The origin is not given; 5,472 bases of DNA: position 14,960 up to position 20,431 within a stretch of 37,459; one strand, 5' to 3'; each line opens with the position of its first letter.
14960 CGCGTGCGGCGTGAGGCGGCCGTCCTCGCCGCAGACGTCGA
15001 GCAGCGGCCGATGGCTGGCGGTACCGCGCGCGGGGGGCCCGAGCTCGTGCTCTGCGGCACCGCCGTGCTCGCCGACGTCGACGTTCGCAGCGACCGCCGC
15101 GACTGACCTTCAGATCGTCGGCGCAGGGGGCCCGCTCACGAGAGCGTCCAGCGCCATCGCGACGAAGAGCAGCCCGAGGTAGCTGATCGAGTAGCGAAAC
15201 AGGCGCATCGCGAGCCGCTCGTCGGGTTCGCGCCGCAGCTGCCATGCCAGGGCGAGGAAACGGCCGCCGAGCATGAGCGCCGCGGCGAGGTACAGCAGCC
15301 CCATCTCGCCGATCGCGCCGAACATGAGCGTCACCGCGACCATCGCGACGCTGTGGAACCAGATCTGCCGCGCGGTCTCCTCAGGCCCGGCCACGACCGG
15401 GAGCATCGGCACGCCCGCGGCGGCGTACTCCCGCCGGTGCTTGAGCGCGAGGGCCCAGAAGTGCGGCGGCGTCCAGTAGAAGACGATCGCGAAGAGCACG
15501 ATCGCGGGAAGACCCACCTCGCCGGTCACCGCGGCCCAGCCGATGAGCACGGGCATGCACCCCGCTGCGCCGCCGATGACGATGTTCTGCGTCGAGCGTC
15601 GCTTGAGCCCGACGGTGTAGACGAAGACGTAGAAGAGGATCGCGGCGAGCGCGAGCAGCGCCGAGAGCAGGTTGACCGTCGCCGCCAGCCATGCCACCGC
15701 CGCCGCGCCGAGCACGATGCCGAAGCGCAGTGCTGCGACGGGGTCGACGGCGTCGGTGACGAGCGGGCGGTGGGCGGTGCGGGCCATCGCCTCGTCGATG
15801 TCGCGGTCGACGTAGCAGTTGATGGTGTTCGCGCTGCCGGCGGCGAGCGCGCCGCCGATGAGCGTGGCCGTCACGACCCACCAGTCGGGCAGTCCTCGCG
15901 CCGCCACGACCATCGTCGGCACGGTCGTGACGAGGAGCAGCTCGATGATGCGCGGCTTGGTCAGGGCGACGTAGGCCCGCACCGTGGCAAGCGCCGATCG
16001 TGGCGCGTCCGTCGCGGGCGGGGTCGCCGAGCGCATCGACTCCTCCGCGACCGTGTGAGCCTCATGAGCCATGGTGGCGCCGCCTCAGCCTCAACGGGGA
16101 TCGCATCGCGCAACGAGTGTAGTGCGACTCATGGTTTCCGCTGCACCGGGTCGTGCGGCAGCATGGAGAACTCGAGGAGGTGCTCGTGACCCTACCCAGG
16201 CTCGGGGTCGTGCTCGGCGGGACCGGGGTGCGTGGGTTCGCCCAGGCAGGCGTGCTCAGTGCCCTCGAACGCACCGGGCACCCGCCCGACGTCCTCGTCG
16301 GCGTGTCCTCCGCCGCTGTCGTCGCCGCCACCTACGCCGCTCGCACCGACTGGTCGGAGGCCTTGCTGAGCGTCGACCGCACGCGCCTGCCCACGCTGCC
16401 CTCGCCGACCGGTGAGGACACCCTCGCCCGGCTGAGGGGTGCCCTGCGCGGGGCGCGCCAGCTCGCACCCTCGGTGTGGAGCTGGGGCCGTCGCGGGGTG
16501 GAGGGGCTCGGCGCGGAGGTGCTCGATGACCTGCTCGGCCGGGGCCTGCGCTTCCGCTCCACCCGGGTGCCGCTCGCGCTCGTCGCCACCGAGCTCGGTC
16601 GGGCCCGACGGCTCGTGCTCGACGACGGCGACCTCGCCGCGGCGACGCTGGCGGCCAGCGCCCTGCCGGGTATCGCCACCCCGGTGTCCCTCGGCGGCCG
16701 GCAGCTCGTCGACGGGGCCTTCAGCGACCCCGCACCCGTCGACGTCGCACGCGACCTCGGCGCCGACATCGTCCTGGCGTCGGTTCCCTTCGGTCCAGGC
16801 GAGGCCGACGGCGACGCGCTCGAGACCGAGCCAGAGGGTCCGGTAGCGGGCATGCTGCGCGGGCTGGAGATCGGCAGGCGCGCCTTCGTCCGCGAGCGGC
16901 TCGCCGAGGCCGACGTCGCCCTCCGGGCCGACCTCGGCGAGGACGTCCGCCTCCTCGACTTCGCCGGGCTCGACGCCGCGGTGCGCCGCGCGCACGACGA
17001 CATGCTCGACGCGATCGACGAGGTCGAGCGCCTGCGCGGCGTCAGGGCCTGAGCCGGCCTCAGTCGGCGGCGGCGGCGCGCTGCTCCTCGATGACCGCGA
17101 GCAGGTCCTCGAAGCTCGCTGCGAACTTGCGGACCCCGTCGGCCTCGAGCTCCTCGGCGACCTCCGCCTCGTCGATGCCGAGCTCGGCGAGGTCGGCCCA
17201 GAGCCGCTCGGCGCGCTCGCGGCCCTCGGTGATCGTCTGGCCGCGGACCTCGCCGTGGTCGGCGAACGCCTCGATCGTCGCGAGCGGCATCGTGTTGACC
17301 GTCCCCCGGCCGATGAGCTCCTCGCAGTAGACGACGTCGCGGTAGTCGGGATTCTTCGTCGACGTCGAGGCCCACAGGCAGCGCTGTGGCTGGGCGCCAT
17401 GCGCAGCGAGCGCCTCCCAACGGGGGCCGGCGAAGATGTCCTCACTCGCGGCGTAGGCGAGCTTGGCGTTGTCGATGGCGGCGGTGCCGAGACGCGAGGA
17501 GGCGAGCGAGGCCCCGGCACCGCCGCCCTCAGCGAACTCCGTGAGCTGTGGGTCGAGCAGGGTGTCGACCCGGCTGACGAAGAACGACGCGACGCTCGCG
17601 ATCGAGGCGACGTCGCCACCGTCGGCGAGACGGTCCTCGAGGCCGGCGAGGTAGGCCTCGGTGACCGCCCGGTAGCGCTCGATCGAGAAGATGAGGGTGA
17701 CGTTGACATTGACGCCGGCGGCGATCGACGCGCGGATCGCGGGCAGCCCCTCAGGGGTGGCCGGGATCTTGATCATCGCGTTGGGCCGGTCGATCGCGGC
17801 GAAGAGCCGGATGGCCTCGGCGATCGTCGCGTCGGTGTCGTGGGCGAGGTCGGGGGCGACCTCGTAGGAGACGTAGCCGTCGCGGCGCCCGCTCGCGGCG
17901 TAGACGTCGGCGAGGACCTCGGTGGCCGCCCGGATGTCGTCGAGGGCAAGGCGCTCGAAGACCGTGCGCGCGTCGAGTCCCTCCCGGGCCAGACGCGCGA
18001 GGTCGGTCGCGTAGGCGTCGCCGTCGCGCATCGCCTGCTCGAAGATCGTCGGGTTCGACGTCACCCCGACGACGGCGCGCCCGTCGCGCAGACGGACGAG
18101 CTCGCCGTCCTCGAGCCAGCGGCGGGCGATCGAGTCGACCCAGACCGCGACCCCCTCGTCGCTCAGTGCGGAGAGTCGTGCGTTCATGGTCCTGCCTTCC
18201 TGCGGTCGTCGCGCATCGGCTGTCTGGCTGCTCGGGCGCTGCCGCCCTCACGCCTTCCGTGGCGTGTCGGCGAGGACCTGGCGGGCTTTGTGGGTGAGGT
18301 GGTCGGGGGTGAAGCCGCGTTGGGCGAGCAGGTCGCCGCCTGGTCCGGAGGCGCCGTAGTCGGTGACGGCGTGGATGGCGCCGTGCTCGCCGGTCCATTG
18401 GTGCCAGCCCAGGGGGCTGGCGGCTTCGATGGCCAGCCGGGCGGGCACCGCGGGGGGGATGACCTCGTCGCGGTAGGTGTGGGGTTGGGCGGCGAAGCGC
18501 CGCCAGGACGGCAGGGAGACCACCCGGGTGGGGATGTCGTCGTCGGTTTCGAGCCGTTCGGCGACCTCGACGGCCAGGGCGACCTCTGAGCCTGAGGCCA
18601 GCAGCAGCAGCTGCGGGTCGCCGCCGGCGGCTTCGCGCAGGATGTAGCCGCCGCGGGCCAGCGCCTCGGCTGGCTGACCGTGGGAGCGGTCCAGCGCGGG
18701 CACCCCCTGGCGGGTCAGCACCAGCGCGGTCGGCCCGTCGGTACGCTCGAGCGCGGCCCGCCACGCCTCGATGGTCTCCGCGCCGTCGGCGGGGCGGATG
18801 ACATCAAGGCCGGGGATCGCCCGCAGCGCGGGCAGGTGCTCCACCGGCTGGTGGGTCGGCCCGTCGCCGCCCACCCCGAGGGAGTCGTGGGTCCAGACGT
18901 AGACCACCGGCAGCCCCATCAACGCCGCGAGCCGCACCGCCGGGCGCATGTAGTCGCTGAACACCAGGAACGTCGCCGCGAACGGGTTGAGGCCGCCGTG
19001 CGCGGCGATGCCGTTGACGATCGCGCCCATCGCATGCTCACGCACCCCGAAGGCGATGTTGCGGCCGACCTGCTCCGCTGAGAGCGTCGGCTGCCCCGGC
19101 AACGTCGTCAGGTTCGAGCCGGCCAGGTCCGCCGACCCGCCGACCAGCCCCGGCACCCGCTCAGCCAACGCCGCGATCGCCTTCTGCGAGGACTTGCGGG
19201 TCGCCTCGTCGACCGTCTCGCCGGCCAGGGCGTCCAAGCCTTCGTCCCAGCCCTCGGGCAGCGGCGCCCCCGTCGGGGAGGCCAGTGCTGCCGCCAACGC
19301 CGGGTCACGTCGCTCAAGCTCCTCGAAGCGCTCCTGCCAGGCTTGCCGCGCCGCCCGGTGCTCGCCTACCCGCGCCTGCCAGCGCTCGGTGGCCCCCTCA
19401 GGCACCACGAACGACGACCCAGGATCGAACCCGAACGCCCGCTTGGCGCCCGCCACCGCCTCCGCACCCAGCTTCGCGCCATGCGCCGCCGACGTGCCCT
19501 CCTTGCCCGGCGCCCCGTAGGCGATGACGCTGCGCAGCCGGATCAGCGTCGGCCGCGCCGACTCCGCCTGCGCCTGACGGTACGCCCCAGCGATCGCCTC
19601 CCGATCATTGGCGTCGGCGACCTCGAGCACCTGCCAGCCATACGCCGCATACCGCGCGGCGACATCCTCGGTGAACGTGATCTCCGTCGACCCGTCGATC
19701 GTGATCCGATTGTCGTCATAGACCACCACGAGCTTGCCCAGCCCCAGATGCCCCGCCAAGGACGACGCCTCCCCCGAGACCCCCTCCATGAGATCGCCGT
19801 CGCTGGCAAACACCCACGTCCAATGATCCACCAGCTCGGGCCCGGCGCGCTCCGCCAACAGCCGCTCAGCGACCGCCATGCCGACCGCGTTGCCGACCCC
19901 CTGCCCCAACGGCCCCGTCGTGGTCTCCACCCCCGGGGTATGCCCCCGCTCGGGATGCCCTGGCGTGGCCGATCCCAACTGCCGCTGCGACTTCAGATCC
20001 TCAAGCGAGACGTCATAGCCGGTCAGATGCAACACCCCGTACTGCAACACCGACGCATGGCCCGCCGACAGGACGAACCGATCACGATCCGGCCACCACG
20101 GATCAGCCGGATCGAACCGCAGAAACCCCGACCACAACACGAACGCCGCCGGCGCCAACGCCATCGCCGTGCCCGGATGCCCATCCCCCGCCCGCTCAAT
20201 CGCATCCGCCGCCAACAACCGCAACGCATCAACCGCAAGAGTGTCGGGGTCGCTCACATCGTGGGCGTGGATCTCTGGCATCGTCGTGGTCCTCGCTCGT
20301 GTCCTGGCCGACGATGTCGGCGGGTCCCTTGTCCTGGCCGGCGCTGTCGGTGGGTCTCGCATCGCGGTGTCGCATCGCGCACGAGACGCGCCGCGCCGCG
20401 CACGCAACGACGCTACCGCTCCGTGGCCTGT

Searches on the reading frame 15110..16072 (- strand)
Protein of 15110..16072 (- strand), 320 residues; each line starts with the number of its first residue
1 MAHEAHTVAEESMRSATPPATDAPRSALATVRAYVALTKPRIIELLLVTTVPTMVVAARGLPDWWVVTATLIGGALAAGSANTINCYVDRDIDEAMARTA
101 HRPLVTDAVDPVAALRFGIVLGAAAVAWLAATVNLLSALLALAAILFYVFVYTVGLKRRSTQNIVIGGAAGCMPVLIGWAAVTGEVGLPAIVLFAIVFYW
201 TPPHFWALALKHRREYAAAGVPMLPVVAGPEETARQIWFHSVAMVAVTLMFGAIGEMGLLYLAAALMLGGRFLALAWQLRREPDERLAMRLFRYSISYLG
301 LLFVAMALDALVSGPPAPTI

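Call 59: search_protein_families(library=pfam, proteins=[window:15110-16072:-], max_evalue=0.001)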
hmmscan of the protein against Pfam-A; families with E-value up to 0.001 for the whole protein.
window:15110-16072:- (320 aa): 1 family
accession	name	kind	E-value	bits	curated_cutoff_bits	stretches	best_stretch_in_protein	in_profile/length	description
PF01040.23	UbiA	-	1.2e-68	231.6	34.2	1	46-292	1-244/250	UbiA prenyltransferase family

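Call 81: search_protein_families(library=ncbifam, proteins=[window:15110-16072:-], max_evalue=1e-10)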
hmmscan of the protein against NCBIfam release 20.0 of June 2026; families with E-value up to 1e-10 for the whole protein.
window:15110-16072:- (320 aa): 14 families
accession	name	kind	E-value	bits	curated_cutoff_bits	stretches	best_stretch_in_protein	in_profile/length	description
NF003349.0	PRK04375.1-2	equivalog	2.7e-126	421.1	246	1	17-312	11-312/318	heme o synthase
TIGR01473.1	cyoE_ctaB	equivalog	1.5e-100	336.6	210.3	1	33-309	2-280/281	heme o synthase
NF003348.0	PRK04375.1-1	equivalog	6.3e-66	222.7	285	1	31-312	3-285/292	heme o synthase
TIGR01474.1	ubiA_proteo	equivalog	1.2e-22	80.8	275.45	1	38-310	11-281/282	4-hydroxybenzoate octaprenyltransferase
NF009524.0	PRK12886.1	equivalog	8.5e-17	61.4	387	1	51-312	28-286/291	prenyltransferase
NF009523.0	PRK12884.1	equivalog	3.6e-15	55.9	269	1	31-311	4-278/279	prenyltransferase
NF041585.1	MqnP_Cj_Hp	exception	8.9e-15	54.9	375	1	53-306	23-276/281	menaquinone biosynthesis prenyltransferase MqnP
NF009515.0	PRK12874.1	equivalog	4.1e-14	52.6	392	1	53-307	30-284/291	4-hydroxybenzoate polyprenyltransferase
NF009526.0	PRK12888.1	equivalog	6.4e-13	48.8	364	1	66-312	56-295/301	4-hydroxybenzoate octaprenyltransferase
TIGR01475.1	ubiA_other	subfamily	7.7e-12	45.2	180.8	1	51-308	22-278/282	UbiA-like polyprenyltransferase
NF009521.0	PRK12882.1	equivalog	1e-11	44.6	296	1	29-307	3-277/280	geranylgeranylglycerol-phosphate geranylgeranyltransferase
NF041586.1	MqnP_DT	exception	3.5e-11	43.3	430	1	52-281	21-246/277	menaquinone biosynthesis prenyltransferase MqnP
NF041584.1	MqnP_SCO4491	exception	4.1e-11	43.1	420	1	66-312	44-283/285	menaquinone biosynthesis prenyltransferase MqnP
NF009522.0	PRK12883.1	equivalog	5e-11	42.6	353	1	31-291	3-255/279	geranylgeranylglycerol-phosphate geranylgeranyltransferase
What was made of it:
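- On sn-Glycerol-1-phosphate dehydrogenase (EgsA/AraM): No GGGPS/PcrB gene is seen, and the UbiA-family gene at 15110-16072 is heme O synthase (call 81).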

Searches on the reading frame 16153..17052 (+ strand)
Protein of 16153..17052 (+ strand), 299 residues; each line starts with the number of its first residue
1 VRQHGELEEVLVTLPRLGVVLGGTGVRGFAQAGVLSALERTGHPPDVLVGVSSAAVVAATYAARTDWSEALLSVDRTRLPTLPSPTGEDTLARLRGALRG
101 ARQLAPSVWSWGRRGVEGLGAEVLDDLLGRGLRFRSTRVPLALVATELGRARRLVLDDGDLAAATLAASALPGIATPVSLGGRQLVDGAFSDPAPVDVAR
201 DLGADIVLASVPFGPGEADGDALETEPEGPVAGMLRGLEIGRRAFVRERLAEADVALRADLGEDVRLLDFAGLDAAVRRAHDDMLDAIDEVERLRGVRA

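Call 59: search_protein_families(library=pfam, proteins=[window:16153-17052:+], max_evalue=0.001)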
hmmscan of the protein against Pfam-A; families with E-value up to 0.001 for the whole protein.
window:16153-17052:+ (299 aa): 1 family
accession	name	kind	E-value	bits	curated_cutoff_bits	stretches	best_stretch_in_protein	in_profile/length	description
PF01734.28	Patatin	-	5e-23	82.7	27.7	1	19-199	1-190/191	Patatin-like phospholipase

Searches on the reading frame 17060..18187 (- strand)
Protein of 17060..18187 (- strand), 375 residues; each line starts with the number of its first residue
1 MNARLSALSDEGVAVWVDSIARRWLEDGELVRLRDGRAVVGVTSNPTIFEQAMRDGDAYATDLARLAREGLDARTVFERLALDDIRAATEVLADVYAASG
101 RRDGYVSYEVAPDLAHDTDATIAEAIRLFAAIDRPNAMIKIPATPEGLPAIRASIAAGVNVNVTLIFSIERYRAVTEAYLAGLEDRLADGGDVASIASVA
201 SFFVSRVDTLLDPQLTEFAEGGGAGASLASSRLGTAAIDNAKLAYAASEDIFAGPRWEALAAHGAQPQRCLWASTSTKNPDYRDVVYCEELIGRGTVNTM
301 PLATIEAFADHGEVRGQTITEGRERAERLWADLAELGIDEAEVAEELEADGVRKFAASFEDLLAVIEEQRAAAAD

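Call 59: search_protein_families(library=pfam, proteins=[window:17060-18187:-], max_evalue=0.001)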
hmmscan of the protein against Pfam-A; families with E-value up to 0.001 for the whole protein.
window:17060-18187:- (375 aa): 1 family
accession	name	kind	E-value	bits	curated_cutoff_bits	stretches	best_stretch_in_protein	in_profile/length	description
PF00923.25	TAL_FSA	-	8.6e-78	262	27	1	15-364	1-283/285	Transaldolase/Fructose-6-phosphate aldolase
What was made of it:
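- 17060..18187 (-): Transaldolase (tal), the downstream partner of the module. Pfam TAL_FSA 262 bits (call 59).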

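Call 81: search_protein_families(library=ncbifam, proteins=[window:17060-18187:-], max_evalue=1e-10)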
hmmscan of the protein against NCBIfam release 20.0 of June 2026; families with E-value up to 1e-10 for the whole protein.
window:17060-18187:- (375 aa): 5 families
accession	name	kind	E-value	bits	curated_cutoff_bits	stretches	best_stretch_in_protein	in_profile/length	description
NF002881.0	PRK03343.1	subfamily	6.3e-144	479.6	367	1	2-372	3-366/370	transaldolase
NF007080.0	PRK09533.1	equivalog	8.5e-141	470.7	712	1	4-372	4-374/949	bifunctional transaldolase/phosoglucose isomerase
TIGR00876.1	tal_mycobact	equivalog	6.7e-101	338.1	233.75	1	12-364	2-349/350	transaldolase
NF003026.0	PRK03903.1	equivalog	4.1e-66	223.3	344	1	14-364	6-321/323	transaldolase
TIGR00874.1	talAB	equivalog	5e-11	42.5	396.2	0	104-179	89-169/317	transaldolase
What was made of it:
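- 17060..18187 (-): NCBIfam tal_mycobact 338 > 233.75 (call 81).
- Checked: tkt 18248-20281 (-) and tal 17060-18187 (-); both pass curated equivalog cut-offs (call 81)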

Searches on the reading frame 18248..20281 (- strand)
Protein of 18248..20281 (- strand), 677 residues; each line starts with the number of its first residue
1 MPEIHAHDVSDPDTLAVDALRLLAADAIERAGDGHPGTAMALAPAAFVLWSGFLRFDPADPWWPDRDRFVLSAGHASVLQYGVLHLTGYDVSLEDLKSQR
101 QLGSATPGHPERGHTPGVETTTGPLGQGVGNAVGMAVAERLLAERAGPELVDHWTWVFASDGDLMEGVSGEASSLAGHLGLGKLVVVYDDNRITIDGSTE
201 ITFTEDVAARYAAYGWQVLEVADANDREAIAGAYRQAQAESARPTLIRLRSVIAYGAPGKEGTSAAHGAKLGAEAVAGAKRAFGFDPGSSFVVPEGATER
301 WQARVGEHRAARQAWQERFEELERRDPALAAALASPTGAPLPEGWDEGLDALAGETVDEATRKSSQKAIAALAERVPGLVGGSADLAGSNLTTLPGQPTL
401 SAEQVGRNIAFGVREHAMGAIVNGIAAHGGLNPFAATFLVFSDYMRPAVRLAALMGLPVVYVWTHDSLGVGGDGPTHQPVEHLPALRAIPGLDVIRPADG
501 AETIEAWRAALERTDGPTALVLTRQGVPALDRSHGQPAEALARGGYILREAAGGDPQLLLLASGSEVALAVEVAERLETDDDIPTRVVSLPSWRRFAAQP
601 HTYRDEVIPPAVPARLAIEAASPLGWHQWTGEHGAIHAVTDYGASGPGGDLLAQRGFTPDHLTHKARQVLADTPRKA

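Call 59: search_protein_families(library=pfam, proteins=[window:18248-20281:-], max_evalue=0.001)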
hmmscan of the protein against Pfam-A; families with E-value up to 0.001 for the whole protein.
window:18248-20281:- (677 aa): 4 families
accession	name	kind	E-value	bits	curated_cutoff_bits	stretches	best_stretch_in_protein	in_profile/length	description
PF00456.26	Transketolase_N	-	6.5e-132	440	22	1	14-335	3-327/334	Transketolase, thiamine diphosphate binding domain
PF02779.29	Transket_pyr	-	4.3e-55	186.5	27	1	360-527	4-172/174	Transketolase, pyrimidine binding domain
PF22613.1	Transketolase_C_1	-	2.3e-33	115.2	27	1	544-658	1-113/113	Transketolase-like TK C-terminal domain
PF02780.25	Transketolase_C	-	4.2e-06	27.1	25.9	1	555-661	9-123/124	Transketolase, C-terminal domain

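Call 81: search_protein_families(library=ncbifam, proteins=[window:18248-20281:-], max_evalue=1e-10)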
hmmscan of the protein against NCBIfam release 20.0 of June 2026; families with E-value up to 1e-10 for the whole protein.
window:18248-20281:- (677 aa): 5 families
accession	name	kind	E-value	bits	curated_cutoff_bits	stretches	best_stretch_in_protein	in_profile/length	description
TIGR00232.1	tktlase_bact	equivalog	2.2e-242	806.1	682.25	1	16-670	3-653/654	transketolase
NF004558.0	PRK05899.2-4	equivalog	4e-162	541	788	1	14-668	4-648/651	transketolase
NF004559.0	PRK05899.2-5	equivalog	1.1e-67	228.7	488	1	18-590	23-536/627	transketolase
NF004556.0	PRK05899.2-2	equivalog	1.3e-54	185.6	575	2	30-287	34-280/639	transketolase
TIGR00204.1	dxs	equivalog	1.9e-11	43.2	465.95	0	420-589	366-527/616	1-deoxy-D-xylulose-5-phosphate synthase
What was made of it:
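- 18248..20281 (-): Transketolase (tkt), divergent from the DeoR gene. NCBIfam TIGR00232 806 > 682 (call 81).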
